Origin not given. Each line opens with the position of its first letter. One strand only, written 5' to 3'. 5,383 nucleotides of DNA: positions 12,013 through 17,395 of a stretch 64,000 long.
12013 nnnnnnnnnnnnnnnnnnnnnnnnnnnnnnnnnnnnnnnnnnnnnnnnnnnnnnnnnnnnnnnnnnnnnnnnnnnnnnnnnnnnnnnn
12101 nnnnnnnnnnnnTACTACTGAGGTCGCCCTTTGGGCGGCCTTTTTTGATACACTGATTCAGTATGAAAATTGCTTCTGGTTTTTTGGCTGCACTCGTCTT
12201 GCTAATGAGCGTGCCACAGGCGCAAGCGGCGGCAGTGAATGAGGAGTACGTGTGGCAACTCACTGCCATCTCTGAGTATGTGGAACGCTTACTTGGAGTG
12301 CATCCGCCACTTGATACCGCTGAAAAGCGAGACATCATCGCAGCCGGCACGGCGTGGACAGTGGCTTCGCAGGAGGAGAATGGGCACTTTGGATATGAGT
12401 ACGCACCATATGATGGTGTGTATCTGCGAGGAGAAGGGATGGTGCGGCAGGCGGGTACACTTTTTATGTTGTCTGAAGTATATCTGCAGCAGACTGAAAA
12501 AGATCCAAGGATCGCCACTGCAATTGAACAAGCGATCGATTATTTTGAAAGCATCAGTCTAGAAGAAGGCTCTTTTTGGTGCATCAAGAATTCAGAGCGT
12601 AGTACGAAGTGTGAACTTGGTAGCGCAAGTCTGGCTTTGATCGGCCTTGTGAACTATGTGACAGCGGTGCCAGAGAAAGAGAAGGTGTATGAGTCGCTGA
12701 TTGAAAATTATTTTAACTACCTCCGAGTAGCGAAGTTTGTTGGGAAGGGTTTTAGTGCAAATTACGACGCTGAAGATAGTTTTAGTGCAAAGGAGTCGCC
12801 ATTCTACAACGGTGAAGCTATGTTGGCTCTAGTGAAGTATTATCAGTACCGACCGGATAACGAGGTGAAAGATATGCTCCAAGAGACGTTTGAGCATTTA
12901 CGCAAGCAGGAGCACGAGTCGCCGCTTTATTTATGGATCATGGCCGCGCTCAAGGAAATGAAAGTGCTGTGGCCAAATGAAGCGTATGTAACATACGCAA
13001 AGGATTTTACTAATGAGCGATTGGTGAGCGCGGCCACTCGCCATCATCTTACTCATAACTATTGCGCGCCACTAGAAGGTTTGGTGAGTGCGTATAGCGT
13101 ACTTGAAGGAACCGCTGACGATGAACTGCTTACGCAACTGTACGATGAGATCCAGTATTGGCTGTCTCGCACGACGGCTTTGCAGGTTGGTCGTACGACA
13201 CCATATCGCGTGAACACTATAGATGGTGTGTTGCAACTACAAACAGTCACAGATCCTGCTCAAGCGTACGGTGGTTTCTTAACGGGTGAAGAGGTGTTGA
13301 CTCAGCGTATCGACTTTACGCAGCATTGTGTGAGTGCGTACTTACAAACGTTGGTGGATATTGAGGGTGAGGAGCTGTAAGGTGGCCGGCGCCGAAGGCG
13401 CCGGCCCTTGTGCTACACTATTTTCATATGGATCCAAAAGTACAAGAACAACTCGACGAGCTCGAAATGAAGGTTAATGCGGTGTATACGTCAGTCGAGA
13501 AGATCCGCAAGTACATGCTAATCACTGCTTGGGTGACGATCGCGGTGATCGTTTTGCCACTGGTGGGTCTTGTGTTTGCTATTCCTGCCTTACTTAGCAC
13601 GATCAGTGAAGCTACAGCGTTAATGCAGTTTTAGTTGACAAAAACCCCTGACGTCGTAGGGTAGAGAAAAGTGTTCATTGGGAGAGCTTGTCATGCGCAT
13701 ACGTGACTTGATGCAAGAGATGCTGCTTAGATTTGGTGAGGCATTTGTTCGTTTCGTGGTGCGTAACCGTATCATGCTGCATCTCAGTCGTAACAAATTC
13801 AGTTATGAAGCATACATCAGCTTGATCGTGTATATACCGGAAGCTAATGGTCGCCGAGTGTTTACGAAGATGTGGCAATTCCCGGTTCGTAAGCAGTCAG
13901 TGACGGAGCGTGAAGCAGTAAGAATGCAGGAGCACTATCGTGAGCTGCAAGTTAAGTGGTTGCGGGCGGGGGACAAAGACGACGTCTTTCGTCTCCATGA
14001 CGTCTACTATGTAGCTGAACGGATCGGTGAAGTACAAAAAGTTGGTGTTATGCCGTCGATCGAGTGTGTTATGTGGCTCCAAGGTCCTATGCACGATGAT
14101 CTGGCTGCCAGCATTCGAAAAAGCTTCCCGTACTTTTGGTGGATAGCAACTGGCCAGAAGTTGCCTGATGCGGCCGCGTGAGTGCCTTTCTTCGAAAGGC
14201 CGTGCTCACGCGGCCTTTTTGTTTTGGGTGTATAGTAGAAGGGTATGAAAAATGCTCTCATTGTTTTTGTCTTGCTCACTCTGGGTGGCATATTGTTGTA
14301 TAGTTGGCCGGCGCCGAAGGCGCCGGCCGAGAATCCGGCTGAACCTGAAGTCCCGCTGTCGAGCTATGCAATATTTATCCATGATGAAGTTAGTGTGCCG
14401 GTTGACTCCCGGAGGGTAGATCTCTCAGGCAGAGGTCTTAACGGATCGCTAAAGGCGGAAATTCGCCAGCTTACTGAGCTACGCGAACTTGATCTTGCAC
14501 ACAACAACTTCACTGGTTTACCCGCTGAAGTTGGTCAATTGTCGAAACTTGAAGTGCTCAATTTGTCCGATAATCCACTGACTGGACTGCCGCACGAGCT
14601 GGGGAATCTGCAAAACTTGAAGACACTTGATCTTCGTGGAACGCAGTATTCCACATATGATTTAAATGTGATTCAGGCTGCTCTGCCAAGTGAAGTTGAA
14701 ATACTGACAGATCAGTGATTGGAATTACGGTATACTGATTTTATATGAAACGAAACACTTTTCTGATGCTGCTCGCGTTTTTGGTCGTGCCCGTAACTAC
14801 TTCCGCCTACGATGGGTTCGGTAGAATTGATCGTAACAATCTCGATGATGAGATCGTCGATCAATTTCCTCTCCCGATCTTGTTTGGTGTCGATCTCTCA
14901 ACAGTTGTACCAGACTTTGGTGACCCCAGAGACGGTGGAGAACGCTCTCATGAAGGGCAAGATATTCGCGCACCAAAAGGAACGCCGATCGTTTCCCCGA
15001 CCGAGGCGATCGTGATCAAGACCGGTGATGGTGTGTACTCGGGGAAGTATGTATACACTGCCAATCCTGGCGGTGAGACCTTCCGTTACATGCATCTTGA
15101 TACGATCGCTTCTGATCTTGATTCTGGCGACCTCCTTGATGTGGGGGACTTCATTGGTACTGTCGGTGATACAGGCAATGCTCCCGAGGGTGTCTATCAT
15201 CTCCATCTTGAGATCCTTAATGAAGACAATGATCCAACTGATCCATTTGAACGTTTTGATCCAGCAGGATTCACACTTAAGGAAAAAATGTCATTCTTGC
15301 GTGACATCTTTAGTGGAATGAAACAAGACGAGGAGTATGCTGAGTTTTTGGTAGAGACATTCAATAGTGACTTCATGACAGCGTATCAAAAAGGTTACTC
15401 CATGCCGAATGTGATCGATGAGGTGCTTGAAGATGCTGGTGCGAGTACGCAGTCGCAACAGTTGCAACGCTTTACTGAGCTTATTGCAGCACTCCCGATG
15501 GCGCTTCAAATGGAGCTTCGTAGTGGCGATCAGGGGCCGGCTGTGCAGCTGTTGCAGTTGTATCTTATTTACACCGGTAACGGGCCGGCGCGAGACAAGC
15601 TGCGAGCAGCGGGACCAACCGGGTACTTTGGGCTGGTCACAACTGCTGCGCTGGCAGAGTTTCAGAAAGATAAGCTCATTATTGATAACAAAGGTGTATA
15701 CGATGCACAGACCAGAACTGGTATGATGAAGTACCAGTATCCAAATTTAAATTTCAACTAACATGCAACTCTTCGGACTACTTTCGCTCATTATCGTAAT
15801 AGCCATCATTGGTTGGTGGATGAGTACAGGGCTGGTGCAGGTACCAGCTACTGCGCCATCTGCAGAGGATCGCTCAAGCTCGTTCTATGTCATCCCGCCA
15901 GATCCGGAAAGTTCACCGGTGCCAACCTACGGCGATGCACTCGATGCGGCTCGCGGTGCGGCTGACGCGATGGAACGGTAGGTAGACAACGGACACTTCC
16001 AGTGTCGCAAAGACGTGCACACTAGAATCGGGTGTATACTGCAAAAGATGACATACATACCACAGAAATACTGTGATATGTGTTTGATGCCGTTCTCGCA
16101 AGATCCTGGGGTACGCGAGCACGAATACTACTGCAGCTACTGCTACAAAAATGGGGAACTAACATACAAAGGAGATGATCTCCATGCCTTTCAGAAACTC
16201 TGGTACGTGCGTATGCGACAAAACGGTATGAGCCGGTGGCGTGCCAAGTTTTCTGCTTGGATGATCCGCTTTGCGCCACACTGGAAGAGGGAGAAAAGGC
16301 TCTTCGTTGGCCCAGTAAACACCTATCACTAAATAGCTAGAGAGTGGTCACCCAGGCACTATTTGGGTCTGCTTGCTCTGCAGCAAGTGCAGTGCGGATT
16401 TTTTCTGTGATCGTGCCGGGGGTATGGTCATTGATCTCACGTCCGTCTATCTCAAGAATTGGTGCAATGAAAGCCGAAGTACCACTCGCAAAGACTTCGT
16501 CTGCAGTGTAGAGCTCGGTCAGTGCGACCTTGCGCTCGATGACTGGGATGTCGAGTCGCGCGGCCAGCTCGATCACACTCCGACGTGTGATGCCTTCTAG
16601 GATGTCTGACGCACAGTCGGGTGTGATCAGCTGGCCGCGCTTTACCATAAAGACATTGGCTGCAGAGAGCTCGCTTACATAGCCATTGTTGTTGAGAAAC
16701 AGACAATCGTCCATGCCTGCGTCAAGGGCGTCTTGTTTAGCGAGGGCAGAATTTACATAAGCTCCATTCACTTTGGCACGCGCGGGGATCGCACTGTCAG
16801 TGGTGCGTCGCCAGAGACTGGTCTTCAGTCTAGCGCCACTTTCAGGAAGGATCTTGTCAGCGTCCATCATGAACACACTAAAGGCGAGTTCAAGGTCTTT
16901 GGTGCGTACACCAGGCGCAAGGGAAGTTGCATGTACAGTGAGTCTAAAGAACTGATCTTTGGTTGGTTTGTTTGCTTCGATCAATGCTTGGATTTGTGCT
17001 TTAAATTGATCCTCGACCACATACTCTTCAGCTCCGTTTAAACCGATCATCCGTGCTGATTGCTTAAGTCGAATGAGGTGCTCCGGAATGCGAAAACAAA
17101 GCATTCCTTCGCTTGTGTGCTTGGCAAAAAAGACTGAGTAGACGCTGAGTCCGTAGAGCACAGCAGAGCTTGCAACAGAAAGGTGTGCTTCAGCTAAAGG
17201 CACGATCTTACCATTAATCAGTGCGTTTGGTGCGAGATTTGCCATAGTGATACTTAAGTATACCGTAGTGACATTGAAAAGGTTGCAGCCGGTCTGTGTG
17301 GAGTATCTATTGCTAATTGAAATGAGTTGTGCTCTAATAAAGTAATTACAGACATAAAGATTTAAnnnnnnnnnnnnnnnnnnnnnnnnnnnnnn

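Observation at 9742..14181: Dispersed array of four divergent paralogs (A-D) of an uncharacterised ~160-aa protein family with a conserved SP-x-V/I-EC-[VI]-x-x-L-x-x-P block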

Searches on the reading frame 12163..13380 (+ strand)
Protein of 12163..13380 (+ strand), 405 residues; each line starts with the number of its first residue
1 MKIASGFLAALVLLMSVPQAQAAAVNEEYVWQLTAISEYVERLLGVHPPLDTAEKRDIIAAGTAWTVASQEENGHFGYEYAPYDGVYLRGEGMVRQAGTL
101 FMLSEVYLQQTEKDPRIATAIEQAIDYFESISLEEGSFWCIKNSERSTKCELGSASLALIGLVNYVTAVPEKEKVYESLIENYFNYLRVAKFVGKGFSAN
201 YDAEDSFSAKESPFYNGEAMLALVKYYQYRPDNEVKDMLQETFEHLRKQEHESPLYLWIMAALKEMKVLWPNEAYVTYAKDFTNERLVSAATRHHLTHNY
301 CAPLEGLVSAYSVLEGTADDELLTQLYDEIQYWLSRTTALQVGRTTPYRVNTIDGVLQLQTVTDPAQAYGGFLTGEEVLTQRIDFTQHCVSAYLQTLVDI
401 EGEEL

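Call 4: search_protein_families(library=pfam, proteins=[window:12163-13380:+], max_evalue=1)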
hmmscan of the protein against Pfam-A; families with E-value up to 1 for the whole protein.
window:12163-13380:+ (405 aa): 0 families

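Call 33: search_protein_families(library=padloc, proteins=[window:12163-13380:+], max_evalue=1)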
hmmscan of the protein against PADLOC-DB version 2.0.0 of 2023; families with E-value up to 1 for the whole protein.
window:12163-13380:+ (405 aa): 0 families

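Call 57: search_solved_structures(query=window:12163-13380:+, max_evalue=1)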
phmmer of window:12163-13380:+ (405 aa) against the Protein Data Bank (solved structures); distinct sequences matched with E-value up to 1: 1.
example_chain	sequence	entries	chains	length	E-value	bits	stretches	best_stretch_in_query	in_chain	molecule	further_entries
9o0h_B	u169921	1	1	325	0.11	14.6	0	215-275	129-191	Transcription factor ETV6,Non-receptor tyrosine-protein kinase TNK1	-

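Call 69: search_protein_families(library=ncbifam, proteins=[window:12163-13380:+], max_evalue=0.1)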
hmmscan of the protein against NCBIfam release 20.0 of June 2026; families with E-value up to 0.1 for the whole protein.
window:12163-13380:+ (405 aa): 0 families

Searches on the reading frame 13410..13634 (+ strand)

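Call 4: search_protein_families(library=pfam, proteins=[window:13410-13634:+], max_evalue=1)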
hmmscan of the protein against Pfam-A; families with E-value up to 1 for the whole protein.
window:13410-13634:+ (74 aa): 0 families

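Call 69: search_protein_families(library=ncbifam, proteins=[window:13410-13634:+], max_evalue=0.1)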
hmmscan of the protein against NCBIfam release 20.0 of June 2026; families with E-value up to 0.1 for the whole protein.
window:13410-13634:+ (74 aa): 1 family
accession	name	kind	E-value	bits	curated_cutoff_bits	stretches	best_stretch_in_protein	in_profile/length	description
TIGR03747.1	conj_TIGR03747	hypoth_equivalog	0.022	14.3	138.5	1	17-64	106-153/233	TIGR03747 family integrating conjugative element membrane protein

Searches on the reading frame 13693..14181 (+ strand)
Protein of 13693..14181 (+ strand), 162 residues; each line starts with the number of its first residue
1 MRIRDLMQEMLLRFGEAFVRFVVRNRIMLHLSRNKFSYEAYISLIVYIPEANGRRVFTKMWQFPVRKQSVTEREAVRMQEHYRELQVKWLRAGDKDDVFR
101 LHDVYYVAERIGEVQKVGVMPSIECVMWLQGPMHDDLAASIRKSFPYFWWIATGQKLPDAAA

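Call 4: search_protein_families(library=pfam, proteins=[window:13693-14181:+], max_evalue=1)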
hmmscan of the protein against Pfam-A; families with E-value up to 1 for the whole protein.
window:13693-14181:+ (162 aa): 0 families

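Call 5: search_protein_families(library=ncbifam, proteins=[window:13693-14181:+], max_evalue=1)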
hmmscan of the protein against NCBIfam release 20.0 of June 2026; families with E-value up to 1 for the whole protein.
window:13693-14181:+ (162 aa): 0 families

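Call 29: find_related_loci(query=A3, collection=genome_contigs, flank=10000)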
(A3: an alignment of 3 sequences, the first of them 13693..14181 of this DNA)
Query A3 (162 aa) in genome_contigs; peptide patterns used: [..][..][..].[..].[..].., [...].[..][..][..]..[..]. (x = any residue, [..] = any of these).
104 stretches matched a pattern, but none encodes a relative of the query by tblastn (E <= 1e-3).

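Call 30: find_related_loci(query=A3, collection=metagenome_contigs, flank=10000)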
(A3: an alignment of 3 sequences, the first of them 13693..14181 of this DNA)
Query A3 (162 aa) in metagenome_contigs; peptide patterns used: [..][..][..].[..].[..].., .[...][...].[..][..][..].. (x = any residue, [..] = any of these).
196 stretches matched a pattern, but none encodes a relative of the query by tblastn (E <= 1e-3).

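Call 33: search_protein_families(library=padloc, proteins=[window:13693-14181:+], max_evalue=1)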
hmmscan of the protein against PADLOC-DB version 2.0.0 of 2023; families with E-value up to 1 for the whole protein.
window:13693-14181:+ (162 aa): 1 family
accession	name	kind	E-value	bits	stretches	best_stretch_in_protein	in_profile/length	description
PDLC02854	DpdE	-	0.006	12.4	1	64-127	209-270/1083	DpdE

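Call 62: search_protein_families(library=phrogs, proteins=[window:13693-14181:+], max_evalue=1)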
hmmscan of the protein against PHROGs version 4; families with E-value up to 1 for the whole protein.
window:13693-14181:+ (162 aa): 1 family
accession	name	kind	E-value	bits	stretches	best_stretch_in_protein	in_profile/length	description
phrog_37248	-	unknown function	0.1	13.4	1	53-132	48-119/139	-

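Call 78: search_dna_similar(query=window:13693-14181:+, collection=phages, mode=protein, max_evalue=0.01)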
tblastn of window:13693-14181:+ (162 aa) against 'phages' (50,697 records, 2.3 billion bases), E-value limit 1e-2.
No match.

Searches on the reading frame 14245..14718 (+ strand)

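Call 32: search_protein_families(library=pfam, proteins=[window:14245-14718:+], max_evalue=0.01)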
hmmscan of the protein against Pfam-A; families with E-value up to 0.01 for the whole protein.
window:14245-14718:+ (157 aa): 7 families
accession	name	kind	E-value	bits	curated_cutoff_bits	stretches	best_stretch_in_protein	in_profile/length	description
PF12799.13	LRR_4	-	1.6e-15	57.2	27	2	77-116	1-43/44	Leucine Rich repeats (2 copies)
PF23598.1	LRR_14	-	2e-13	50.3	40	2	70-131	40-101/353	Leucine-rich repeat region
PF13855.12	LRR_8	-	3.4e-12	46.4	27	1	78-134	2-60/61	Leucine rich repeat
PF00560.39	LRR_1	-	4.3e-11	41.1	20.6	1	101-122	1-23/23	Leucine Rich Repeat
PF13516.12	LRR_6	-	3.2e-05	24.1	23.4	0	79-90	5-16/24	Leucine Rich repeat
PF23211.1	LRR_LRWD1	-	0.00057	20.1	28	1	74-141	39-104/190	Leucine-rich repeat and WD repeat-containing protein 1, LRR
PF25019.1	LRR_R13L1-DRL21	-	0.0056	17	27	0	74-131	66-125/127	R13L1/DRL21 LRRs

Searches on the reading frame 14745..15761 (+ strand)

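Call 32: search_protein_families(library=pfam, proteins=[window:14745-15761:+], max_evalue=0.01)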
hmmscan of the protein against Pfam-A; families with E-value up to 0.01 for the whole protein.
window:14745-15761:+ (338 aa): 2 families
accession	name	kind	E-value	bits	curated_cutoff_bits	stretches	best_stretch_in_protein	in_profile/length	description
PF01551.29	Peptidase_M23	-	5.7e-17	62.1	28.7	1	68-167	2-96/96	Peptidase family M23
PF01471.23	PG_binding_1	-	5.8e-06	26.8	23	1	263-324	1-54/57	Putative peptidoglycan binding domain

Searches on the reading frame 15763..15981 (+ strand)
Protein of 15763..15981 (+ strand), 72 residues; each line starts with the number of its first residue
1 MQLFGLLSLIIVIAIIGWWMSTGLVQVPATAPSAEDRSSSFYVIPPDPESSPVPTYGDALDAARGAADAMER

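Call 32: search_protein_families(library=pfam, proteins=[window:15763-15981:+], max_evalue=0.01)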
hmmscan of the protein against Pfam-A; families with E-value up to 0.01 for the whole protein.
window:15763-15981:+ (72 aa): 0 families

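Call 69: search_protein_families(library=ncbifam, proteins=[window:15763-15981:+], max_evalue=0.1)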
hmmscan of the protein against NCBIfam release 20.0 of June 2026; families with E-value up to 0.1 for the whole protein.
window:15763-15981:+ (72 aa): 1 family
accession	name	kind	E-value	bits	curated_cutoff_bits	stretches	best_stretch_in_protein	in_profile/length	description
NF009217.0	PRK12567.1-1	equivalog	0.024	14.1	268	1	9-29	10-30/238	putative monovalent cation/H+ antiporter subunit B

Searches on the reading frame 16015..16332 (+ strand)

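Call 32: search_protein_families(library=pfam, proteins=[window:16015-16332:+], max_evalue=0.01)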
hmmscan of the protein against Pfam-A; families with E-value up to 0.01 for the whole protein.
window:16015-16332:+ (105 aa): 1 family
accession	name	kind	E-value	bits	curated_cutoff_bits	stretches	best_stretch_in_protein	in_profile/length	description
PF12674.12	Zn_ribbon_2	-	1.2e-07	32.8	22.5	1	19-92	1-79/81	Putative zinc ribbon domain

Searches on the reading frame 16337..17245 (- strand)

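Call 32: search_protein_families(library=pfam, proteins=[window:16337-17245:-], max_evalue=0.01)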
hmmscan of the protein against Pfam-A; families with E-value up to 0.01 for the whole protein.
window:16337-17245:- (302 aa): 2 families
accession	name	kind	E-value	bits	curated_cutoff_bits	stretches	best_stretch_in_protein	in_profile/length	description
PF01063.24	Aminotran_4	-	1.8e-43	149.4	28.5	1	47-266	11-223/223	Amino-transferase class IV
PF05331.17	DUF742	-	0.00051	20.3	27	1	220-257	54-91/114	Protein of unknown function (DUF742)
